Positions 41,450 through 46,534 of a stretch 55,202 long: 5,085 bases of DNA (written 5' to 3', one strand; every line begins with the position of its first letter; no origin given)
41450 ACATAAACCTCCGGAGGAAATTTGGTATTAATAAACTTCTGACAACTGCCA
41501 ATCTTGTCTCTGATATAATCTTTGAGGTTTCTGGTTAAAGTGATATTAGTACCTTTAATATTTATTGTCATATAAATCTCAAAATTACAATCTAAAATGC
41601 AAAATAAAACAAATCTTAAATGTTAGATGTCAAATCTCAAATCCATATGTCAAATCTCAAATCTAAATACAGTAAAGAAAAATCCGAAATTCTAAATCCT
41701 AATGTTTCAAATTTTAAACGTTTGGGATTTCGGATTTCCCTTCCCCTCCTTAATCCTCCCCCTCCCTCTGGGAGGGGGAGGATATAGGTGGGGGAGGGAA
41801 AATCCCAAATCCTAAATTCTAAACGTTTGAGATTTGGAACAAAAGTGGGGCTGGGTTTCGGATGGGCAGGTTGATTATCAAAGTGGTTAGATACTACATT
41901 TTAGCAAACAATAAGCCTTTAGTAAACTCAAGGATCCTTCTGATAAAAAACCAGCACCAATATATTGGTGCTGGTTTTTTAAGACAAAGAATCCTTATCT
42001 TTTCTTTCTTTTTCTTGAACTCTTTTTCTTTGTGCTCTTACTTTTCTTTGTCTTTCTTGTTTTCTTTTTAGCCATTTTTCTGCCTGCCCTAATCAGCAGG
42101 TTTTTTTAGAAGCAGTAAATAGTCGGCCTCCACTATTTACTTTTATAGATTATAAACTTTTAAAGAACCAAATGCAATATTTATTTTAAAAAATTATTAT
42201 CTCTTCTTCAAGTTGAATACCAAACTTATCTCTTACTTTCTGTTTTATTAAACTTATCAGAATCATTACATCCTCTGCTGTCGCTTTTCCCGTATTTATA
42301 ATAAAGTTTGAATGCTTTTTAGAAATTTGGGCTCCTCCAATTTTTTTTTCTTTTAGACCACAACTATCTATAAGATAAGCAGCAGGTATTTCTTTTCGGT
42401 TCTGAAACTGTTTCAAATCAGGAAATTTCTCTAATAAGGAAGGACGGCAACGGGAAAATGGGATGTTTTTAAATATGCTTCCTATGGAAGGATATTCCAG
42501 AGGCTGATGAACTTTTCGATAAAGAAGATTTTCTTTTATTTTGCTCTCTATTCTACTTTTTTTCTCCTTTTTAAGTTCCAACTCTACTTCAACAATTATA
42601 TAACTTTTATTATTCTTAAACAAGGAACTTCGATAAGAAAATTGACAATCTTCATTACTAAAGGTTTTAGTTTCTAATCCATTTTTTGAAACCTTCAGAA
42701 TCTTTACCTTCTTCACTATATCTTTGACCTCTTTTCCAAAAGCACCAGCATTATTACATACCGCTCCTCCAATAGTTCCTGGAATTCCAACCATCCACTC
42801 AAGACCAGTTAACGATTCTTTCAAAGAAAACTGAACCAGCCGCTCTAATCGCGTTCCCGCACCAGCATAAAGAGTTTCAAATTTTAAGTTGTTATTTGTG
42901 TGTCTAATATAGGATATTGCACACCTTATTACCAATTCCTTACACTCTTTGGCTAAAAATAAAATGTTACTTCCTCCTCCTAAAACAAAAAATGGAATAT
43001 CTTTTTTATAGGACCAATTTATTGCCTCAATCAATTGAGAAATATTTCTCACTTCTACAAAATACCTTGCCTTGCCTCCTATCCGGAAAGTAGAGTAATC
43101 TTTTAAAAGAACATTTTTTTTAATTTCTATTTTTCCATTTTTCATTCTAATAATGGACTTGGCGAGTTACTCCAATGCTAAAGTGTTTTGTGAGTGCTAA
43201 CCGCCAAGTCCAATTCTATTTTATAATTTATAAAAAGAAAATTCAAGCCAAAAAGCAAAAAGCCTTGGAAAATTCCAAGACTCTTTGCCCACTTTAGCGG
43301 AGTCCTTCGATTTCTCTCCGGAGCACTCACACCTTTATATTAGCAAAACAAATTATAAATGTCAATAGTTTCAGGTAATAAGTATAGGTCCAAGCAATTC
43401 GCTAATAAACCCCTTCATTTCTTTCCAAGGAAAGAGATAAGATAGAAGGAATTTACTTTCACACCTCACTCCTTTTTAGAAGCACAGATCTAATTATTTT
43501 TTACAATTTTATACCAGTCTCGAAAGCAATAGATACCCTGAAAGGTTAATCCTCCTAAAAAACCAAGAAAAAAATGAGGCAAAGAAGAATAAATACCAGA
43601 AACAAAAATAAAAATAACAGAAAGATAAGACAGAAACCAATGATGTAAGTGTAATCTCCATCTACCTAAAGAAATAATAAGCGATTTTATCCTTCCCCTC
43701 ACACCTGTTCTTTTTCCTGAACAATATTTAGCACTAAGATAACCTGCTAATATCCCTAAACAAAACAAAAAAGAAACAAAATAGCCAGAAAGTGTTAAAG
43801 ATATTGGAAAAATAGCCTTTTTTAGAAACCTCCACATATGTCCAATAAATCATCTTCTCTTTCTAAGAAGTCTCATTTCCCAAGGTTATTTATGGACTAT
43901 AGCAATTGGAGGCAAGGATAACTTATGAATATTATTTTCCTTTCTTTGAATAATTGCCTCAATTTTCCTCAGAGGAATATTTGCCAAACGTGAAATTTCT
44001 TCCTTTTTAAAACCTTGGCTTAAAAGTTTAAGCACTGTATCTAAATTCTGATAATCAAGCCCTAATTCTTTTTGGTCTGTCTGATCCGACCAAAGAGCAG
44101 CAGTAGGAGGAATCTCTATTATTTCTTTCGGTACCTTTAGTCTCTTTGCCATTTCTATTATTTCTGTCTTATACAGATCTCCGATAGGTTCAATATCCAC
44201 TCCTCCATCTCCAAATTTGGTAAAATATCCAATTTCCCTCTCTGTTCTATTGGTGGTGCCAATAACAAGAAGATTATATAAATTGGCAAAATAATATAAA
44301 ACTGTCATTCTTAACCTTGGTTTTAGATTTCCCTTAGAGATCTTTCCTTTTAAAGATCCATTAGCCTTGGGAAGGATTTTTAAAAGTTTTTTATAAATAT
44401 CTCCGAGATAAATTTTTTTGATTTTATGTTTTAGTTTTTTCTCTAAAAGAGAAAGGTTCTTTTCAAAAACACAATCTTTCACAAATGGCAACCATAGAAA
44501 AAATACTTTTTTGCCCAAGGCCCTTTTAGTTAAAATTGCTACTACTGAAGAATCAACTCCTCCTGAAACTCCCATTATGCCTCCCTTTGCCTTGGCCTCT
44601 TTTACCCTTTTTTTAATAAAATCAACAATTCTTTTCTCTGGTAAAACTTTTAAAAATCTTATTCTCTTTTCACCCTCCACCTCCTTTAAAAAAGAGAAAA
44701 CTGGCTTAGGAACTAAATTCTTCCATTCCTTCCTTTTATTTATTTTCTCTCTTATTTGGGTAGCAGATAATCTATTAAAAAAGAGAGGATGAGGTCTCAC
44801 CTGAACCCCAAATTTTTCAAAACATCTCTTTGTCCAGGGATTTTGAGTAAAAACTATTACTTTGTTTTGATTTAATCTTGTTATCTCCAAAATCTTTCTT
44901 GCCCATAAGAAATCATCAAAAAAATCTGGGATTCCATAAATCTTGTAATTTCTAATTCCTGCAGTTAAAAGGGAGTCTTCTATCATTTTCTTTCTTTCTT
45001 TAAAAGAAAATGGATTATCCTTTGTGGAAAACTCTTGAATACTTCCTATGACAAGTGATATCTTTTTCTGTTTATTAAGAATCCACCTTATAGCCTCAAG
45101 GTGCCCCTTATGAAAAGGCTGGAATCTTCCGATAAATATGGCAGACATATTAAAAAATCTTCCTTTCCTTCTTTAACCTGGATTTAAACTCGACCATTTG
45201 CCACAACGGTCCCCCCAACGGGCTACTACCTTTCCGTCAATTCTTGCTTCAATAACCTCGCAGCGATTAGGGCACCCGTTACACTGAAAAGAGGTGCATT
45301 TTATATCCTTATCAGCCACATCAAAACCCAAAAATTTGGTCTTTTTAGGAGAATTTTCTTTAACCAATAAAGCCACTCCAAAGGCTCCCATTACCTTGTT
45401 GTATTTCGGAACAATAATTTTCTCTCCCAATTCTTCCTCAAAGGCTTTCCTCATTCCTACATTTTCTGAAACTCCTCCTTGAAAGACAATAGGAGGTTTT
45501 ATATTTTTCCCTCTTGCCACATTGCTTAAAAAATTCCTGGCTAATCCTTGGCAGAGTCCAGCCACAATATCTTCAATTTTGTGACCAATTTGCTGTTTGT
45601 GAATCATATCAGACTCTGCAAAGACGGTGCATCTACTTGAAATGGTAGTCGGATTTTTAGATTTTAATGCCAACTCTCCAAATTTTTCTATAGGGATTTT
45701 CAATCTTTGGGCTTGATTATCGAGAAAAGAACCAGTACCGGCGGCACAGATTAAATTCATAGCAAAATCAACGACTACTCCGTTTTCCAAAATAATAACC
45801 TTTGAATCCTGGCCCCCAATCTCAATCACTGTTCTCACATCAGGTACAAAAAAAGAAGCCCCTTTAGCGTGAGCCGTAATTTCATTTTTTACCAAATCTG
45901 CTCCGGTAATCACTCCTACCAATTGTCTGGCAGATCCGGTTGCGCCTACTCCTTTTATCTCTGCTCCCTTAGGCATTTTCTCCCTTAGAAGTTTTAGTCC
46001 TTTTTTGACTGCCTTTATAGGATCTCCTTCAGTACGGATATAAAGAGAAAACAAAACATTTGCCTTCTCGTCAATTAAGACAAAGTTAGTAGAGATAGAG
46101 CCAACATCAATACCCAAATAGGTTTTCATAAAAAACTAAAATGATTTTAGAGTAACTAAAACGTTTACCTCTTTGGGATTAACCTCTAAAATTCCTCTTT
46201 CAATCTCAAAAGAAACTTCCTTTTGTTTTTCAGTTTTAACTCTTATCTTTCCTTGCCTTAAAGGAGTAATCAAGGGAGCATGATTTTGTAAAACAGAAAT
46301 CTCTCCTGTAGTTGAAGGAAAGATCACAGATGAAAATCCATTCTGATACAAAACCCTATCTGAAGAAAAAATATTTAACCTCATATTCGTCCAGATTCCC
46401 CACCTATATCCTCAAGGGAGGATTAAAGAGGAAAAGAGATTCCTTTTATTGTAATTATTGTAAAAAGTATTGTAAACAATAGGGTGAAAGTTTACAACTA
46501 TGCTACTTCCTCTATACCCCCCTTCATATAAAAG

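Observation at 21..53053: Dense family of modular, GC-rich polypyrimidine/polypurine hairpin repeats confined to intergenic DNA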

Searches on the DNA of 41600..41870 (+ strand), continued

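Call 95: search_with_rna_model(model_id=R1, sources=[L156, L157, L158, L159, L160], filters=off, max_evalue=0.01)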
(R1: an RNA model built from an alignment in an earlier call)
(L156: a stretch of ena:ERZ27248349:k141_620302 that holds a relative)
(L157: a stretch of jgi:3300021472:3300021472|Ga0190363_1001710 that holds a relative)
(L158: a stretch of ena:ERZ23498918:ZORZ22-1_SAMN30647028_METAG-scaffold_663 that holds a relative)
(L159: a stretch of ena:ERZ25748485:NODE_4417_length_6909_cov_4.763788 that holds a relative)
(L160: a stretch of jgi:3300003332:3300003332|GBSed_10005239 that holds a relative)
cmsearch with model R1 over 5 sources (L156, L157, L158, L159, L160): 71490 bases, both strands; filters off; matches with E-value up to 0.01: 20.
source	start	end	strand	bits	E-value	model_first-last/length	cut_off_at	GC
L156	3708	3763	-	59.2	5.8e-12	1-61/61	no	0.66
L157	2594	2649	-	59.2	5.8e-12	1-61/61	no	0.66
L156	8543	8602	-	58.5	8.6e-12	1-61/61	no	0.62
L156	8543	8602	+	58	1.2e-11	1-61/61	no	0.62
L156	18828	18883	-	57.2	1.8e-11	1-61/61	no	0.66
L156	14079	14134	-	52.3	2.8e-10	1-61/61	no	0.64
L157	7486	7533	+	50.8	6.3e-10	1-61/61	no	0.65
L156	18834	18882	+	50.5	7.5e-10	7-55/61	no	0.65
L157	7486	7532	-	49.7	1.2e-09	8-54/61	no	0.64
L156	3708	3767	+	48.6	2.1e-09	1-61/61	no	0.67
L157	2594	2653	+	48.6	2.1e-09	1-61/61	no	0.67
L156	14079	14134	+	48.4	2.4e-09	1-61/61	no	0.64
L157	7429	7484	-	47.8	3.5e-09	1-61/61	no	0.59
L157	7431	7484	+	45.1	1.5e-08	1-61/61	no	0.57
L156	18885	18933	-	36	2.5e-06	6-56/61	no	0.63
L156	3838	3893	-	35.5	3.1e-06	1-61/61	no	0.54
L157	2724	2779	-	35.5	3.1e-06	1-61/61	no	0.54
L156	18884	18934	+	35.3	3.6e-06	1-61/61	no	0.63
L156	3834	3893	+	34.5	5.6e-06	1-61/61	no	0.55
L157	2720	2779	+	34.5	5.6e-06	1-61/61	no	0.55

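Call 108: search_with_rna_model(model_id=R1, sources=[L161, L162, L163, L164], filters=off, max_evalue=0.01)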
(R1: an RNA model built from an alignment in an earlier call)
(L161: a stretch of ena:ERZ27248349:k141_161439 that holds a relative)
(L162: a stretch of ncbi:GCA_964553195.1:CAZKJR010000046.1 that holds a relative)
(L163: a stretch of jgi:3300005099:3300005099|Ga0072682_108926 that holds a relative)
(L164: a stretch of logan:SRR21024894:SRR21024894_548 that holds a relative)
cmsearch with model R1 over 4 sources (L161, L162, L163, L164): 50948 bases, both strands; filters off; matches with E-value up to 0.01: 8.
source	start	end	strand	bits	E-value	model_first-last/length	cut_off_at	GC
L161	7728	7788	+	90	1.5e-19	1-61/61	no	0.66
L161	7728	7788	-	84.5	3.2e-18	1-61/61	no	0.66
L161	1051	1108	+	59.4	3.8e-12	1-61/61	no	0.64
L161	1051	1108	-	56.5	1.9e-11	1-61/61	no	0.64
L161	2697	2757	+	55.2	3.9e-11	1-61/61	no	0.52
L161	17468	17527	-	55.1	4.2e-11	1-61/61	no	0.57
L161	2697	2757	-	52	2.3e-10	1-61/61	no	0.52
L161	17468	17527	+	49.9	7.6e-10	1-61/61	no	0.57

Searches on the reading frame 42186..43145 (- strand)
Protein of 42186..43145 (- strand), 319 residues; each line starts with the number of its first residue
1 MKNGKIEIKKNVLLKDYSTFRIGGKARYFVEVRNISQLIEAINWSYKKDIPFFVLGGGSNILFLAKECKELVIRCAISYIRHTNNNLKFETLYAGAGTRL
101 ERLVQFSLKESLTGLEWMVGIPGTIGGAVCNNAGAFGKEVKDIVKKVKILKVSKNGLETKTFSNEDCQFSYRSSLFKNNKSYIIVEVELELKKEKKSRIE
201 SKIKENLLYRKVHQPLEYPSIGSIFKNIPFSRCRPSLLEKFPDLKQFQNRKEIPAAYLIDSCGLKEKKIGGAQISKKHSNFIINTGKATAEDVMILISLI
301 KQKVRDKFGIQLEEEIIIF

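Call 38: search_protein_families(library=pfam, proteins=[window:42186-43145:-], max_evalue=0.001)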
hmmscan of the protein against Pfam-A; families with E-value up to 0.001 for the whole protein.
window:42186-43145:- (319 aa): 2 families
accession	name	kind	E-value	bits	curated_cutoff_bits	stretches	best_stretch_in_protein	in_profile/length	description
PF02873.21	MurB_C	-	3.5e-31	107.8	27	1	199-318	2-98/99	UDP-N-acetylenolpyruvoylglucosamine reductase, C-terminal domain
PF01565.28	FAD_binding_4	-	5.1e-17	62.3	26.4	1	27-151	2-130/139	FAD binding domain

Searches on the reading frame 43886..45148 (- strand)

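Call 39: search_protein_families(library=pfam, proteins=[window:43886-45148:-], max_evalue=0.001)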
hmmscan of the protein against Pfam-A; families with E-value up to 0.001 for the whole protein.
window:43886-45148:- (420 aa): 2 families
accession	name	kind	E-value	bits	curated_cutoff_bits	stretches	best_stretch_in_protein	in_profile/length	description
PF02540.23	NAD_synthase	-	5.9e-70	235.6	21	1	173-413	4-242/242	NAD synthase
PF01467.32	CTP_transf_like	-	5.5e-09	36.8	21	1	4-59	1-57/133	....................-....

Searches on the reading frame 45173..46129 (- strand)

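Call 39: search_protein_families(library=pfam, proteins=[window:45173-46129:-], max_evalue=0.001)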
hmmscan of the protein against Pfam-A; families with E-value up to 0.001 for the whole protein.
window:45173-46129:- (318 aa): 1 family
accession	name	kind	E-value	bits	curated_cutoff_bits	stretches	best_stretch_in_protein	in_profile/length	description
PF01869.26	BcrAD_BadFG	-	1.4e-54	185.9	31.5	1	5-255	1-270/271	BadF/BadG/BcrA/BcrD ATPase family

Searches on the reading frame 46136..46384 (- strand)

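Call 38: search_protein_families(library=pfam, proteins=[window:46136-46384:-], max_evalue=0.001)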
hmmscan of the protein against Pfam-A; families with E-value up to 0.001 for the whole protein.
window:46136-46384:- (82 aa): 1 family
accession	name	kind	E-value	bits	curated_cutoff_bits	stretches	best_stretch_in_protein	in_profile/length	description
PF02823.21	ATP-synt_DE_N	-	8.9e-22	77.3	27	1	1-77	1-77/80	ATP synthase, Delta/Epsilon chain, beta-sandwich domain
